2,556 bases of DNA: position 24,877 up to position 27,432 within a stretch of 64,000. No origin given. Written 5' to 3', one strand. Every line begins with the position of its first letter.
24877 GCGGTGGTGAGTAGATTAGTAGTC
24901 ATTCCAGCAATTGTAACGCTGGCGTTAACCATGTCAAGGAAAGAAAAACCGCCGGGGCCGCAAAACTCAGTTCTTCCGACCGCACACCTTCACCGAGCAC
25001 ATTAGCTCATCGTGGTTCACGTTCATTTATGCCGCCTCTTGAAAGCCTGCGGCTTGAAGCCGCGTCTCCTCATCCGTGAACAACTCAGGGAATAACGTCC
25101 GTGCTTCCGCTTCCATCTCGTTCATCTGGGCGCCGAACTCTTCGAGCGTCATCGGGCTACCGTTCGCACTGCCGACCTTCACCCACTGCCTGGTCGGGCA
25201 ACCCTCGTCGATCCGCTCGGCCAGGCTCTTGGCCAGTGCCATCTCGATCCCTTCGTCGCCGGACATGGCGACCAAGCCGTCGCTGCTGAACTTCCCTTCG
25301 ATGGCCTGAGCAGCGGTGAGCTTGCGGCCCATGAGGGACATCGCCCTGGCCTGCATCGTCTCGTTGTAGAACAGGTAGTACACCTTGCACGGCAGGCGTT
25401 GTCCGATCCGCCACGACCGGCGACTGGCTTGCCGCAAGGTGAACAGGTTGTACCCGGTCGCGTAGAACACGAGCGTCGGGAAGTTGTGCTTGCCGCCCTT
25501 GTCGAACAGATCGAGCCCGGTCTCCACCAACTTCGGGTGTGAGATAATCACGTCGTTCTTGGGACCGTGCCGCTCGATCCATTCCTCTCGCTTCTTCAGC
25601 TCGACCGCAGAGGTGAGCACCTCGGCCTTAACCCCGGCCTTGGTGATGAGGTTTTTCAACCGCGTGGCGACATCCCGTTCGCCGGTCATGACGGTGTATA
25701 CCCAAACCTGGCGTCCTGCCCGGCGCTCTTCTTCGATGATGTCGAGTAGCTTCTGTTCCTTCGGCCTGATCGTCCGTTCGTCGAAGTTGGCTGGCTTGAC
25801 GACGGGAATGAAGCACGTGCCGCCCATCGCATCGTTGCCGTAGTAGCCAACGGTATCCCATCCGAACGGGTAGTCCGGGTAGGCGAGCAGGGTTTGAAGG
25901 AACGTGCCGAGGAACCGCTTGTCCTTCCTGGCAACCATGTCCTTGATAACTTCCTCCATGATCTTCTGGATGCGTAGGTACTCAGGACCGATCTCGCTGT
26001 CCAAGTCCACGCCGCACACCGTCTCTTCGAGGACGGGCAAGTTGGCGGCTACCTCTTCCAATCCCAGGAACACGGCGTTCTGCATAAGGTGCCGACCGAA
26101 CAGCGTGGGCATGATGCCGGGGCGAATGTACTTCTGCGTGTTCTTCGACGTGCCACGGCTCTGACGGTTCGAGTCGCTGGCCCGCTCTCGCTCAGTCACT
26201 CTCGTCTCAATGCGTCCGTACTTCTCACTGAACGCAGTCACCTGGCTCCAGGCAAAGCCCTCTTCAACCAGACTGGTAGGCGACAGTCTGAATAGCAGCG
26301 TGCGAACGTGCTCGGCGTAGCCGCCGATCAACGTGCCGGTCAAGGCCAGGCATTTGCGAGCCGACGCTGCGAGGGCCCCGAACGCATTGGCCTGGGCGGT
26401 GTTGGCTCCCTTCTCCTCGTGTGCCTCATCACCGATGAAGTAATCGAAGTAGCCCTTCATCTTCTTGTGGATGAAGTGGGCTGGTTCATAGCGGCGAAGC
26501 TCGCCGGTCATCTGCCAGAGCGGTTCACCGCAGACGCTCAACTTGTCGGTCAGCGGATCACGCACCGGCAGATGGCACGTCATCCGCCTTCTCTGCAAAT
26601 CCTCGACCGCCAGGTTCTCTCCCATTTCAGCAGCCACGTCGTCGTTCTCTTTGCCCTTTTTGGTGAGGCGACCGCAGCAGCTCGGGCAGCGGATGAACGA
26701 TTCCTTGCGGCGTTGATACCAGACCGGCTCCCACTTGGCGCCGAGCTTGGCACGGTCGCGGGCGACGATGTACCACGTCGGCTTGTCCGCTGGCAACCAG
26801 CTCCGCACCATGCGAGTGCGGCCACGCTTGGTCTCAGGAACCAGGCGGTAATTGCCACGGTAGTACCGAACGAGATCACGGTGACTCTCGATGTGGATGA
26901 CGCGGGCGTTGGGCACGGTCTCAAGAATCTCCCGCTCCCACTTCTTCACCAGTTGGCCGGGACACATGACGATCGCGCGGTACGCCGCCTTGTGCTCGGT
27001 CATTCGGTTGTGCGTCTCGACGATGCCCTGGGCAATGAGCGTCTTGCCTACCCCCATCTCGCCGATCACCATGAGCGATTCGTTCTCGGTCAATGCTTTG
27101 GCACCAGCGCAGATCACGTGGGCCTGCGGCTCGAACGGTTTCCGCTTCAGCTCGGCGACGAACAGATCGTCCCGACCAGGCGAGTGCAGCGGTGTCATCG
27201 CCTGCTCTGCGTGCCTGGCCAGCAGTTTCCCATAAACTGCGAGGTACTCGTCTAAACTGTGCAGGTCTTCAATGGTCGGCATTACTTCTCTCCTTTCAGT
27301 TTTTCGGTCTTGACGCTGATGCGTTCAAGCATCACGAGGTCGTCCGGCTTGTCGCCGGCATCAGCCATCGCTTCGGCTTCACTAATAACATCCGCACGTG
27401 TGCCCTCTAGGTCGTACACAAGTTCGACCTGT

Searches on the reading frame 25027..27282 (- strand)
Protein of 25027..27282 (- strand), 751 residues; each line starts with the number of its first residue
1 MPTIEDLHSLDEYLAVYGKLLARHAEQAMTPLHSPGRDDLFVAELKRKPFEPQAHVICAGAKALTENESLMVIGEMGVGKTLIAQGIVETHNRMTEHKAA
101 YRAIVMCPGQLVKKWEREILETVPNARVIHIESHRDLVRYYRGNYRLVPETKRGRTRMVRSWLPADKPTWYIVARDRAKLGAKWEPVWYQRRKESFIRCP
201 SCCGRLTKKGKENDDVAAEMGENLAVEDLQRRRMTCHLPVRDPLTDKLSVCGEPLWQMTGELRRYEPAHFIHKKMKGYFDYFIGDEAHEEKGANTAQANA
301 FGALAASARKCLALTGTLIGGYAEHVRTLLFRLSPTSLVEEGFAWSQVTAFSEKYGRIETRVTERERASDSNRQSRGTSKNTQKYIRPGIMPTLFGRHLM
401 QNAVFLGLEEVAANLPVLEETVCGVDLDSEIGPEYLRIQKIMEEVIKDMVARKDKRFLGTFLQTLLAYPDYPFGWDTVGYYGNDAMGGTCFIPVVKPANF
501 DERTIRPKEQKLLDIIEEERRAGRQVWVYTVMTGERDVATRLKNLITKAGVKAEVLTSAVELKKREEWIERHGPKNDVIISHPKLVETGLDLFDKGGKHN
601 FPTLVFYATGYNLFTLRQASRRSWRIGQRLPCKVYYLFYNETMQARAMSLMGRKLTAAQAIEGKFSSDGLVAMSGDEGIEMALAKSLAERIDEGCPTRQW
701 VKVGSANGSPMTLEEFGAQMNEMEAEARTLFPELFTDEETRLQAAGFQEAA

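Call 9: search_protein_families(library=ncbifam, max_evalue=1, proteins=[window:25027-27282:-])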
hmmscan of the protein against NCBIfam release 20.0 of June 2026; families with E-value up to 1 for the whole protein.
window:25027-27282:- (751 aa): 6 families
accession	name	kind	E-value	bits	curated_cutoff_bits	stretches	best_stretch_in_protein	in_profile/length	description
NF058637.1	helic_SCO1167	equivalog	1.1e-13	50.3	1200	2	531-663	784-911/932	SCO1167/SCO6262 family helicase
NF041062.1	DpdE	equivalog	0.0027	15.7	500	1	75-139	178-243/1048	protein DpdE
NF053675.1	pilus_reg_Snf2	equivalog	0.0085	14.2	1100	0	74-128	610-659/1029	pilus expression-regulating Snf2 family helicase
NF038214.1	IS21_help_AAA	equivalog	0.029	14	200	1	64-102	87-124/232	IS21-like element helper ATPase IstB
NF038317.1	DISARM_DrmD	equivalog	0.035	12.4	610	1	70-121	127-175/1021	DISARM system SNF2-like helicase DrmD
NF041790.1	anti-phage_ZorD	equivalog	0.095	10.6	1500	0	72-120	609-655/1035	type I Zorya anti-phage system protein ZorD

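Call 10: search_protein_families(library=pfam, max_evalue=0.01, proteins=[window:25027-27282:-])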
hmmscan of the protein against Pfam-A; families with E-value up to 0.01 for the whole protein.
window:25027-27282:- (751 aa): 4 families
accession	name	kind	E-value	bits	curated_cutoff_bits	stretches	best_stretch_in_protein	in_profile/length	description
PF00176.29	SNF2-rel_dom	-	3.1e-08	33.5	24.9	1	67-134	17-87/290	SNF2-related domain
PF04851.21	ResIII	-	2.9e-06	27.7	22.5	0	49-127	4-81/164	Type III restriction enzyme, res subunit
PF00270.35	DEAD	-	0.0003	21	26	0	62-108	9-53/167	DEAD/DEAH box helicase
PF00271.37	Helicase_C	-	0.0041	17.8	23.5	1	508-627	2-110/110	Helicase conserved C-terminal domain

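Call 93: find_related_loci(query=window:25027-27282:-, collection=viral_contigs, flank=10000)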
Query window:25027-27282:- (751 aa) in viral_contigs; peptide patterns used: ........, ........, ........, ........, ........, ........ (x = any residue, [..] = any of these).
6 stretches matched a pattern, but none encodes a relative of the query by tblastn (E <= 1e-3).
